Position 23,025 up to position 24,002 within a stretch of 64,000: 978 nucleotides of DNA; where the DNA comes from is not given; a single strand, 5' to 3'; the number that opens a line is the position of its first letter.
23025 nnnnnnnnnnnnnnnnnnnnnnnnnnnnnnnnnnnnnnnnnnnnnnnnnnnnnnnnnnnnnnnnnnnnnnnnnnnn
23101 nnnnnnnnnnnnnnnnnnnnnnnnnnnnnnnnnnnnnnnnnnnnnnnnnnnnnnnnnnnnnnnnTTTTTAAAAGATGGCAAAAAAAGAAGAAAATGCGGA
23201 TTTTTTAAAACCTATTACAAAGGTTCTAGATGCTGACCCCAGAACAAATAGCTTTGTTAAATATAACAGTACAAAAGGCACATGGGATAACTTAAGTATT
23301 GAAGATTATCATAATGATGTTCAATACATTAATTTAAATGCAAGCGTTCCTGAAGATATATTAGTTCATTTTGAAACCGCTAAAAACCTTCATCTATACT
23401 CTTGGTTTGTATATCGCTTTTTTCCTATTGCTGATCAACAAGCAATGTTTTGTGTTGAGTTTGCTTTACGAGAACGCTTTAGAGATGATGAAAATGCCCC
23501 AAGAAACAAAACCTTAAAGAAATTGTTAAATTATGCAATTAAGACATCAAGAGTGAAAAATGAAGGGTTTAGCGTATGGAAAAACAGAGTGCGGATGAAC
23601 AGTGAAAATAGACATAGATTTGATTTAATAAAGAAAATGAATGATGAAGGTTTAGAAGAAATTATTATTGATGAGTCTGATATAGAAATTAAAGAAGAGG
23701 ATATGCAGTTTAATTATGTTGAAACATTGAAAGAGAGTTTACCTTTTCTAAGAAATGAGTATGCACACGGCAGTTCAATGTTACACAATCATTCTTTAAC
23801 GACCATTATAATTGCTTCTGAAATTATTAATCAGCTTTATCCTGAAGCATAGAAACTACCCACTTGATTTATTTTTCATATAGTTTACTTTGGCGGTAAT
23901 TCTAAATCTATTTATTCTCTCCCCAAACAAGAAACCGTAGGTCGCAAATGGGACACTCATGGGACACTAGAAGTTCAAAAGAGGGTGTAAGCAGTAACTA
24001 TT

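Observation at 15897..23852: Four-gene AT-rich operon stacking an MmeI-like R-M enzyme, an RloC/PrrC-like ATPase, a GmrSD-like nuclease and a small R-x4-H protein: candidate composite anti-phage system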

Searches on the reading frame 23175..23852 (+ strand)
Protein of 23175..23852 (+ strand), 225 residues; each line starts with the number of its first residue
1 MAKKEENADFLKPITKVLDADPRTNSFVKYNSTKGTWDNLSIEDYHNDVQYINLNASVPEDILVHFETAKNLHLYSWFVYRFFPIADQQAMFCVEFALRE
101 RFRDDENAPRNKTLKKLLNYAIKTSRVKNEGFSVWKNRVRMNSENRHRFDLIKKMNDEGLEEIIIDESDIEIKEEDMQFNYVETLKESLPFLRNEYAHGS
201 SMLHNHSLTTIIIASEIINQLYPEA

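Call 7: search_protein_families(library=pfam, proteins=[window:23175-23852:+], max_evalue=0.01)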
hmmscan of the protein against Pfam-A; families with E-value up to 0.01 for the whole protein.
window:23175-23852:+ (225 aa): 0 families

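Call 8: search_protein_families(library=padloc, proteins=[window:23175-23852:+], max_evalue=0.01)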
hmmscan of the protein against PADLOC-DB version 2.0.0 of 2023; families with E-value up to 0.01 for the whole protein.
window:23175-23852:+ (225 aa): 0 families

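Call 9: search_protein_families(library=ncbifam, proteins=[window:23175-23852:+], max_evalue=0.01)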
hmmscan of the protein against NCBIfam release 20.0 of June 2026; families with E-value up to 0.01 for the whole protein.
window:23175-23852:+ (225 aa): 0 families
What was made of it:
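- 23175..23852 (+): g4: stand-alone, all-helical HEPN-like protein of an unannotated family (225 aa). No Pfam, PADLOC or NCBIfam hit (calls 7-9).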

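Call 10: find_homologous_proteins(query=window:23175-23852:+, max_evalue=0.001)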
Query window:23175-23852:+ (225 aa): 469 proteins with E <= 0.001 among 619 candidates; the best 120 are listed.
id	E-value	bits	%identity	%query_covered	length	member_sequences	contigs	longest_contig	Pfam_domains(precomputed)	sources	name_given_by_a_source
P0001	4.8e-146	502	100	100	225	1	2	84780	-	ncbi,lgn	-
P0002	8.3e-113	393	75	100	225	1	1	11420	-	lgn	-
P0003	1.4e-111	389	75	100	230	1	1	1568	-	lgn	-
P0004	4.4e-59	218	48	94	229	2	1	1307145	-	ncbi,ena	-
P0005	5.8e-58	214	47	95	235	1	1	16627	-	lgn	-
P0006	6.3e-58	214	48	94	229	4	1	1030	-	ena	-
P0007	6.5e-58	214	45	97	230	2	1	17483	-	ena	-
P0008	6.9e-58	214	47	94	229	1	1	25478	-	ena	-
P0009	8.3e-58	214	47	96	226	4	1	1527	-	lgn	-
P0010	1.2e-57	213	47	94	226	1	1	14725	-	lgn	-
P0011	1.8e-57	213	46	95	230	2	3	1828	-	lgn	-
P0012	2.1e-57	212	48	94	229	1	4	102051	-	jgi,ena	jgi:hypothetical protein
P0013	5.9e-57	211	46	96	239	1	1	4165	-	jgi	jgi:hypothetical protein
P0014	1.9e-56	209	47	94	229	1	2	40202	-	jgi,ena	jgi:hypothetical protein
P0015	2.7e-56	209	45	98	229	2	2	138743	-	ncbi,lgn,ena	-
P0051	1.4e-52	197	43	100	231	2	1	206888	-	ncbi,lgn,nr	ncbi:MAG: hypothetical protein R3B74_01645 [Nitrospirales bacterium]|nr:hypothetical protein [Nitros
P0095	3.0e-49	186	44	97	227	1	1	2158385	-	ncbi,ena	-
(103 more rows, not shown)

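Call 12: find_encoding_contigs(protein=P0004, flank=10000, max_places=3)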
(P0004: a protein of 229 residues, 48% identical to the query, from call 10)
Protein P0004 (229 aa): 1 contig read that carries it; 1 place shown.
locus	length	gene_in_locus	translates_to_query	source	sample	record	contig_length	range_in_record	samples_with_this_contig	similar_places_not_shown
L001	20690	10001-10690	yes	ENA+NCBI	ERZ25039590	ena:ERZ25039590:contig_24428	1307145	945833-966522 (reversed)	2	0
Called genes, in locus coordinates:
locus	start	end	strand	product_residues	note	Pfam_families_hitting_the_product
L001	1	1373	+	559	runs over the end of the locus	PF00027:cNMP_binding, PF01946:Thi4 (faint), PF00890:FAD_binding_2 (faint), PF07992:Pyr_redox_2, PF12831:FAD_oxidored (weak), PF13450:NAD_binding_8 (weak), PF13738:Pyr_redox_3, PF00070:Pyr_redox (weak), +3 more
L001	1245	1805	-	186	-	-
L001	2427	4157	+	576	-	PF02683:DsbD_TM (weak), PF00578:AhpC-TSA, PF08534:Redoxin, PF13905:Thioredoxin_8, PF17991:Thioredoxin_10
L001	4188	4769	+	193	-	PF01641:SelR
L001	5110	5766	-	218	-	PF03449:GreA_GreB_N, PF01272:GreA_GreB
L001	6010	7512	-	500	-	PF01370:Epimerase, PF05368:NmrA, PF13460:NAD_binding_10, PF11066:DUF2867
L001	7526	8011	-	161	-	PF03364:Polyketide_cyc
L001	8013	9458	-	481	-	PF00875:DNA_photolyase, PF03441:FAD_binding_7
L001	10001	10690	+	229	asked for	-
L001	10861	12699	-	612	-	PF07804:HipA_C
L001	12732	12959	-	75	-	-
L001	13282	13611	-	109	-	PF00589:Phage_integrase (weak)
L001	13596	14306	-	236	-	-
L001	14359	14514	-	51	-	-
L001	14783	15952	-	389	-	PF14294:DUF4372, PF01609:DDE_Tnp_1, PF13701:DDE_Tnp_1_4 (weak)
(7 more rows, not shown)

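Call 13: find_encoding_contigs(protein=P0051, flank=10000, max_places=3)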
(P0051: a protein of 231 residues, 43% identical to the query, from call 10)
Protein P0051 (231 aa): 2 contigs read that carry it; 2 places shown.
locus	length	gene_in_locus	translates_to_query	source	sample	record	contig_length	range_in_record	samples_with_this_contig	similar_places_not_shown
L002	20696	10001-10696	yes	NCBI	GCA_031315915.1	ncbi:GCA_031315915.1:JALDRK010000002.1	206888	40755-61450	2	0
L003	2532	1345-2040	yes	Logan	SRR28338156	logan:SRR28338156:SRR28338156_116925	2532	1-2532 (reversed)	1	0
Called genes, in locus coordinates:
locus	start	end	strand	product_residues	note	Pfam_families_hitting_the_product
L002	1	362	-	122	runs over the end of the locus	PF01588:tRNA_bind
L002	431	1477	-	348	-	PF08240:ADH_N, PF00107:ADH_zinc_N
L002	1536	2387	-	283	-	PF00571:CBS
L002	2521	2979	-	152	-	-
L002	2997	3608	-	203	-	-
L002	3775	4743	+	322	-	PF00248:Aldo_ket_red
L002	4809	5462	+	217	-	PF04445:SAM_MT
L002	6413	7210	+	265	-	PF04851:ResIII, PF18766:SWI2_SNF2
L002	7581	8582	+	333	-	PF08463:EcoEI_R_C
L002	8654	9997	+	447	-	PF01420:Methylase_S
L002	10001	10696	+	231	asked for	-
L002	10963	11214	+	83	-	PF04255:DUF433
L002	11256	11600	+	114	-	PF21814:DUF6883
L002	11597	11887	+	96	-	PF16277:DUF4926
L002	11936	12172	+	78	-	PF16277:DUF4926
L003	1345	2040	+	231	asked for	-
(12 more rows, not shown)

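Call 14: find_encoding_contigs(protein=P0095, flank=10000, max_places=3)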
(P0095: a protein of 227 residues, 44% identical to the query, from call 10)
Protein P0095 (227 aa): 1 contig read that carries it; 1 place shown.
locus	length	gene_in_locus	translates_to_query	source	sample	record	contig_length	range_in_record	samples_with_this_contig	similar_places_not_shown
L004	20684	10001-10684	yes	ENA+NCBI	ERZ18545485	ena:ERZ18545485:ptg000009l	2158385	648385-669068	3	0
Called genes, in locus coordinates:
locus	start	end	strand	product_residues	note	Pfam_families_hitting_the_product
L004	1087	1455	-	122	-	-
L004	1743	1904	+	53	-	-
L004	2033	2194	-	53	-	-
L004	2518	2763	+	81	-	-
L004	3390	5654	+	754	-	PF06282:DUF1036 (weak), PF03160:Calx-beta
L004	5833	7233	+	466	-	PF05598:DUF772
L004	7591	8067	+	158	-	-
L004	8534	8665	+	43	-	-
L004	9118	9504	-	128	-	-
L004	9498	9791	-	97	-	PF13384:HTH_23 (weak), PF13518:HTH_28, PF13551:HTH_29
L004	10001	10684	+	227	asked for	-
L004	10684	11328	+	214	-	PF02661:Fic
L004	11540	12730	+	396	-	PF12161:HsdM_N, PF02384:N6_Mtase, PF01170:UPF0020, PF07669:Eco57I (weak)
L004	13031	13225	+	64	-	-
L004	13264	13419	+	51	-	PF14294:DUF4372 (weak)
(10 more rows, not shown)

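Call 15: find_encoding_contigs(protein=P0001, flank=10000, max_places=3)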
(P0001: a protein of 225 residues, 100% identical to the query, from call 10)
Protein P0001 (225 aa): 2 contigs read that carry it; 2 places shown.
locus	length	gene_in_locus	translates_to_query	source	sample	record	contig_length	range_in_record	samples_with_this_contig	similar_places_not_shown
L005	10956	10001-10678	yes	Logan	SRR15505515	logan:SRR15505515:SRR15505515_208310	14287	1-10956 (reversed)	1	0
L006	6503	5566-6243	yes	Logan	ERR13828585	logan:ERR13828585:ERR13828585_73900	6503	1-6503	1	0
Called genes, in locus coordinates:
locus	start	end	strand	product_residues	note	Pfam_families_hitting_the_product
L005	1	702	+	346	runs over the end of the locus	PF13593:SBF_like (weak), PF01758:SBF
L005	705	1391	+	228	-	PF01545:Cation_efflux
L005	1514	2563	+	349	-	PF13392:HNH_3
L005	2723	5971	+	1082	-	PF20473:MmeI_Mtase, PF02384:N6_Mtase, PF07669:Eco57I, PF12950:TaqI_C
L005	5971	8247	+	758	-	PF13166:AAA_13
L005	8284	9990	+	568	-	PF03235:GmrSD_N, PF07510:GmrSD_C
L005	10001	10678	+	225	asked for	-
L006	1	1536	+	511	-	?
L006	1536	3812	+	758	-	PF13166:AAA_13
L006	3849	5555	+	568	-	PF03235:GmrSD_N, PF07510:GmrSD_C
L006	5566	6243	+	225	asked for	-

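Call 16: find_encoding_contigs(protein=P0002, flank=10000, max_places=3)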
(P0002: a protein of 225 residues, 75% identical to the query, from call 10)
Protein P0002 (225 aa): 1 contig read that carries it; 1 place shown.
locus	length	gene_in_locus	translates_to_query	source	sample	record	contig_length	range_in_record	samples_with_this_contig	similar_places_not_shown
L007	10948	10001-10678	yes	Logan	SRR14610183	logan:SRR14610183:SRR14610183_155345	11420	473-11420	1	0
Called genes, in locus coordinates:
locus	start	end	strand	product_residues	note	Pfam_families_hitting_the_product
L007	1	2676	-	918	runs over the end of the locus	PF00580:UvrD-helicase, PF04851:ResIII (faint), PF09848:SLFN-g3_helicase (weak), PF13086:AAA_11, PF13245:AAA_19, PF13604:AAA_30 (weak), PF13087:AAA_12, PF10881:DUF2726, +2 more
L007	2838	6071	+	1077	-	PF20465:MmeI_hel (faint), PF20473:MmeI_Mtase, PF02384:N6_Mtase, PF07669:Eco57I, PF12950:TaqI_C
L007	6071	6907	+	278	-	PF08867:FRG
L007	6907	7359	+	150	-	PF03767:Acid_phosphat_B, PF25109:HAD_PNKP, PF00702:Hydrolase (faint), PF03031:NIF (faint), PF24694:LNS2_PITM1-3 (weak)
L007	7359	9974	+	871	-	PF00005:ABC_tran (faint), PF13304:AAA_21 (faint), PF13166:AAA_13, PF02463:SMC_N (weak)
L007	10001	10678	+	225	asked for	-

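Call 20: find_related_loci(query=A1, collection=genome_contigs, flank=10000)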
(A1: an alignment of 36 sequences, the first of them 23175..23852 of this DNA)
Query A1 (225 aa) in genome_contigs; peptide patterns used: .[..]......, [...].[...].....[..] (x = any residue, [..] = any of these).
599 stretches matched a pattern (row limit reached: there are more); 109 encode a relative of the query (tblastn E <= 1e-3); the best 80 are kept; 80 distinct loci.
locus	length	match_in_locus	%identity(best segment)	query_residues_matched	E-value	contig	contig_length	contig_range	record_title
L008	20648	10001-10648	48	11-222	2e-65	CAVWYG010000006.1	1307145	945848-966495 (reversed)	MAG: uncultured Acidobacteriota bacterium isolate MFD09286.bin.1.180 genome assembly, contig: contig_24428, whole genome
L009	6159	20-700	43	1-222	6e-60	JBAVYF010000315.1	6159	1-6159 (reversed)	MAG: Terracidiphilus sp. isolate MFD02755_ilm_asm_bin7 k127_15350, whole genome shotgun sequence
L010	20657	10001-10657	44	11-223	1e-59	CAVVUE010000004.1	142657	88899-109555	MAG: uncultured Acidobacteriaceae bacterium isolate MFD04492.bin.1.74 genome assembly, contig: contig_21062, whole genom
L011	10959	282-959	42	1-222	1e-59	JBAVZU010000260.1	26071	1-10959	MAG: Candidatus Sulfotelmatobacter sp. isolate MFD04613_ilm_asm_bin21 k127_314333, whole genome shotgun sequence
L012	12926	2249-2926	41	1-222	8e-59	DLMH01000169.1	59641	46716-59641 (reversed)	MAG TPA_asm: Candidatus Acidiferrum typicum isolate UBA7541 UBA7541_contig_2775, whole genome shotgun sequence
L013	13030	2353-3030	41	1-222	8e-59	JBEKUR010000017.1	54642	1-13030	MAG: Terriglobia bacterium isolate SPRUCE 586 SPRUCE_586_17, whole genome shotgun sequence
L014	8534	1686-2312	43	8-222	7e-59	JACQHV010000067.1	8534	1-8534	MAG: Gammaproteobacteria bacterium isolate NC_groundwater_1108_Ag_S2p5_46_34 S_2p5_S6_coassembly_k141_1264715, whole gen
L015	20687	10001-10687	43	1-224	1e-58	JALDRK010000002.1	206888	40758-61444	MAG: Nitrospirales bacterium isolate RBC_NOB5 BC1.72.fa-2, whole genome shotgun sequence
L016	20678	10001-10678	41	1-222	1e-58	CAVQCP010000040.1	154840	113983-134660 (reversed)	MAG: uncultured Acidobacteriaceae bacterium isolate MFD02138.bin.2.76 genome assembly, contig: contig_1792, whole genome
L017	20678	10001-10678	42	1-222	3e-58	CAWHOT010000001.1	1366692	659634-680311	MAG: uncultured Acidobacteriaceae bacterium isolate MFD09222.bin.1.228 genome assembly, contig: contig_36829, whole geno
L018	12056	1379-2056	42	1-222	1e-57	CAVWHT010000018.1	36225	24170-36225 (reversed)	MAG: uncultured Acidobacteriota bacterium isolate MFD01299.bin.2.91 genome assembly, contig: contig_20970, whole genome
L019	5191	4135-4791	42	11-223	3e-57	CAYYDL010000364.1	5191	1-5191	MAG TPA_asm: uncultured Hyphomicrobium sp. isolate binchicken_co84_204 genome assembly, contig: k141_2346716, whole geno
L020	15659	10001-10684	42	1-224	2e-57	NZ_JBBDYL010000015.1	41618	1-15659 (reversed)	MAG: Sulfuricaulis sp. isolate LejiaD_57_21 Lejia_D_1552_length_41618_cov_12, whole genome shotgun sequence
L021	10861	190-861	41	4-222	4e-57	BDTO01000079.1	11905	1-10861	Bacterium BMS3Bbin05 DNA, contig: NODE_67, whole genome shotgun sequence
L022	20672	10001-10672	44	4-222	7e-56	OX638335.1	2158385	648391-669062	MAG: uncultured Gammaproteobacteria bacterium isolate 6ddc5bf2-6eff-4202-ab2d-3bc5a555a517 genome assembly, chromosome:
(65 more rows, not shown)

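Call 25: predict_structure(alignment_id=A1)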
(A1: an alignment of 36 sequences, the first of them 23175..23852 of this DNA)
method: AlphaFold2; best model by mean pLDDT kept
length: 225 residues; sequences in the alignment: 36
mean_pLDDT: 90.5   pTM: 0.85
mean pLDDT of the five models: 90.5, 89.9, 89.4, 89.2, 89.0
residues with pLDDT >= 90: 162; 70-90: 50; 50-70: 11; < 50: 2
segments of 3 or more residues with pLDDT < 50: none
pLDDT, mean of each block of 10 residues (from residue 1): 66 88 88 93 94 97 98 94 92 97 94 93 96 95 94 94 88 92 87 66 83 98 93
secondary structure, 60 per line:
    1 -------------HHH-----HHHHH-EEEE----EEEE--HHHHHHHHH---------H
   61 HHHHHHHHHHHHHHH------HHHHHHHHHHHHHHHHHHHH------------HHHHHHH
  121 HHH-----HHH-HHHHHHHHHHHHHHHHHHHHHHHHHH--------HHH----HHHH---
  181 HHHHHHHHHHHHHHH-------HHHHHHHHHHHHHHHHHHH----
elements in order: H22-26 E28-31 E36-39 H42-50 H60-75 H82-101 H114-123 H133-158 H174-177 H181-195 H203-221
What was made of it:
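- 23175..23852 (+): The model has pLDDT 90.5 and is all-helical (call 25).
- On HEPN superfamily (g4): The model is all-helical with pLDDT 90.5 (call 25).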

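Call 31: fold_search(model_id=the predicted structure, library=pdb)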
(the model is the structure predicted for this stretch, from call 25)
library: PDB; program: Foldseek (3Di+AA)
matches with E <= 10: 32; with E <= 0.001: 0
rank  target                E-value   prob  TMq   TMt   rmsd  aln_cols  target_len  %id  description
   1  9azl_A                1.9e+00  0.03  0.13  0.06  20.6       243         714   11  Cryo-EM structure of the ABC transporter PCAT1 bound with MgADP class1 (released 2024-10-30)
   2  5kud                  2.3e+00  0.03  0.12  0.08  26.0       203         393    9  Crystal structure of full length Cry6Aa (released 2016-08-03)
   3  8vpb_A                2.5e+00  0.03  0.13  0.07  20.6       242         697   10  Cryo-EM structure of the ABC transporter PCAT1 bound with MgADP_Class_2 (released 2024-10-30)
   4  1wwp_A                2.9e+00  0.30  0.31  0.52  10.9       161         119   11  Crystal structure of ttk003001694 from Thermus Thermophilus HB8 (released 2005-07-12)
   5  8vp6_B                3.2e+00  0.03  0.14  0.06  20.9       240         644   10  Cryo-EM structure of the ABC transporter PCAT1 bound with Mg_class_2 (released 2024-10-30)
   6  8vp5_B                3.5e+00  0.03  0.14  0.06  20.8       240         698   11  Cryo-EM structure of the ABC transporter PCAT1 bound with ADP and Substrate (released 2024-10-30)
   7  8vp9_B                4.1e+00  0.02  0.13  0.07  20.7       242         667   10  Cryo-EM structure of the cysteine-free ABC transporter PCAT1 bound with ADP and Substrate (released 2024-10-30)
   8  7ph3_A                4.5e+00  0.02  0.14  0.07  22.1       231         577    8  AMP-PNP bound nanodisc reconstituted MsbA with nanobodies, spin-labeled at position A60C (released 2022-08-24)
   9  8vp9_A                4.5e+00  0.02  0.13  0.06  20.7       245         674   11  Cryo-EM structure of the cysteine-free ABC transporter PCAT1 bound with ADP and Substrate (released 2024-10-30)
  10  8j5o_L                4.7e+00  0.04  0.18  0.15  19.6       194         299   11  Cryo-EM structure of native RC-LH complex from Roseiflexus castenholzii at 100lux (released 2023-09-20)
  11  6raf_A                4.7e+00  0.03  0.17  0.09  21.2       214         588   11  Heterodimeric ABC exporter TmrAB in inward-facing narrow conformation under turnover conditions (released 2019-07-31)
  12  8vp5_A                4.7e+00  0.02  0.14  0.06  20.8       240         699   11  Cryo-EM structure of the ABC transporter PCAT1 bound with ADP and Substrate (released 2024-10-30)
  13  8iug_L                5.5e+00  0.04  0.19  0.16  18.4       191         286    9  Cryo-EM structure of the RC-LH core complex from roseiflexus castenholzii (released 2023-11-22)
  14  6m6w_G                6.6e+00  0.12  0.26  0.42  17.1       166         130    6  Crystal structure the toxin-antitoxin MntA-HpeT mutant-Y104A (released 2020-09-30)
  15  8t1p_D                6.6e+00  0.02  0.14  0.06  22.6       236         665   13  Heterodimeric ABC transporter BmrCD in the occluded conformation bound to ADPVi: BmrCD_OC-ADPVi (released 2023-11-15)
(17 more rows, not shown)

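Call 38: search_protein_families(library=pfam, alignment_id=A2, max_evalue=0.0001)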
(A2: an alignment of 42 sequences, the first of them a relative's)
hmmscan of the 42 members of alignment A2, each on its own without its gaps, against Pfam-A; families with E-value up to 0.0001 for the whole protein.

A. member 1, L014:22-1647:+ (541 aa): 1 family
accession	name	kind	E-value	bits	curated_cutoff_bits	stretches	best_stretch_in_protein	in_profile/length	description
PF18733.6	HEPN_LA2681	-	5.9e-77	258.1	27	1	300-514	5-204/204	LA2681-like HEPN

B. families by the number of members that match (of 42 scanned): 21 families
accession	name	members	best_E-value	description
PF01420.25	Methylase_S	10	3.7e-37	Type I restriction modification DNA specificity domain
PF00378.25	ECH_1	6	1.2e-12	Enoyl-CoA hydratase/isomerase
PF16113.10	ECH_2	6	4.1e-09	Enoyl-CoA hydratase/isomerase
PF02737.24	3HCDH_N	5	1.3e-42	3-hydroxyacyl-CoA dehydrogenase, NAD binding domain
PF00725.27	3HCDH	5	4.4e-16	3-hydroxyacyl-CoA dehydrogenase, C-terminal domain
PF14267.11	DUF4357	4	3.8e-24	Domain of unknown function (DUF4357)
PF18733.6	HEPN_LA2681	3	1.5e-77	LA2681-like HEPN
PF02384.22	N6_Mtase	3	1e-73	N-6 DNA Methylase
PF06527.16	TniQ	3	1.5e-12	TniQ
PF12728.13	HTH_17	3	1.3e-09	Helix-turn-helix domain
PF08378.17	NERD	2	3.3e-17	Nuclease-related domain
PF18755.6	RAMA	2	7.5e-17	Restriction Enzyme Adenine Methylase Associated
PF01170.24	UPF0020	2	2.2e-08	RMKL-like, methyltransferase domain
PF07669.17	Eco57I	2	1.7e-07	Eco57I restriction-modification methylase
PF18135.7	Type_ISP_C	1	8.9e-72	Type ISP C-terminal specificity domain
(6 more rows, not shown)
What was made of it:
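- Of 42 direct same-strand upstream neighbours, 10 are Methylase_S, 3 N6_Mtase and 1 type ISP (call 38). g4 relatives directly follow hsdS in 10 loci (call 38).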

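Call 39: search_protein_families(library=pfam, alignment_id=A3, max_evalue=0.0001)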
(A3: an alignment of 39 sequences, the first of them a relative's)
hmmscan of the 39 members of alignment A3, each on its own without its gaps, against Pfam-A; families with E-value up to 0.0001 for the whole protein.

A. member 1, L009:734-1588:+ (284 aa): 0 families

B. families by the number of members that match (of 39 scanned): 27 families (the first 25 are shown)
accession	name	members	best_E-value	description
PF14267.11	DUF4357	3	1.9e-24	Domain of unknown function (DUF4357)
PF00108.29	Thiolase_N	2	5e-75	Thiolase, N-terminal domain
PF02803.24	Thiolase_C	2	3.2e-43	Thiolase, C-terminal domain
PF14022.11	DUF4238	2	8.4e-41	Protein of unknown function (DUF4238)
PF09509.15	Hypoth_Ymh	2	2.8e-26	Protein of unknown function (Hypoth_ymh)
PF02661.23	Fic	2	2.2e-22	Fic/DOC family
PF13338.12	AbiEi_4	2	5.5e-09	Transcriptional regulator, AbiEi antitoxin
PF18765.7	Polbeta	2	2.7e-08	Polymerase beta, Nucleotidyltransferase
PF00109.32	ketoacyl-synt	2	3.2e-07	Beta-ketoacyl synthase, N-terminal domain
PF01909.29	NTP_transf_2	2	1.5e-05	Nucleotidyltransferase domain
PF07505.17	DUF5131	1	8.8e-99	Protein of unknown function (DUF5131)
PF04471.18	Mrr_cat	1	2.7e-26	Restriction endonuclease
PF03479.20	PCC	1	3e-26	Plants and Prokaryotes Conserved (PCC) domain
PF13604.12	AAA_30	1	1.5e-25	AAA domain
PF13245.12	AAA_19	1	1.9e-23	AAA domain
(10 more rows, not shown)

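Call 58: search_solved_structures(query=A1, max_evalue=10)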
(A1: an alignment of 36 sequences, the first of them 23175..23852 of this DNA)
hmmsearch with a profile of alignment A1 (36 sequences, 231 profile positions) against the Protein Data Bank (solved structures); distinct sequences matched with E-value up to 10: 3.
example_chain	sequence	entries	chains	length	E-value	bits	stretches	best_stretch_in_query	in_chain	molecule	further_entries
3ge9_A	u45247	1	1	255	0.087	15.4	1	90-168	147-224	Thymidylate synthase thyX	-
3fnn_A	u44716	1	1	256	0.087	15.4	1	90-168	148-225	Thymidylate synthase thyX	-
4dhd_A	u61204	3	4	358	0.17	14.5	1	96-144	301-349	Polyprenyl synthetase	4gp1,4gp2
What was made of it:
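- Tried and rejected: A profile search of PDB sequences gave only chance hits such as ThyX (call 58).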
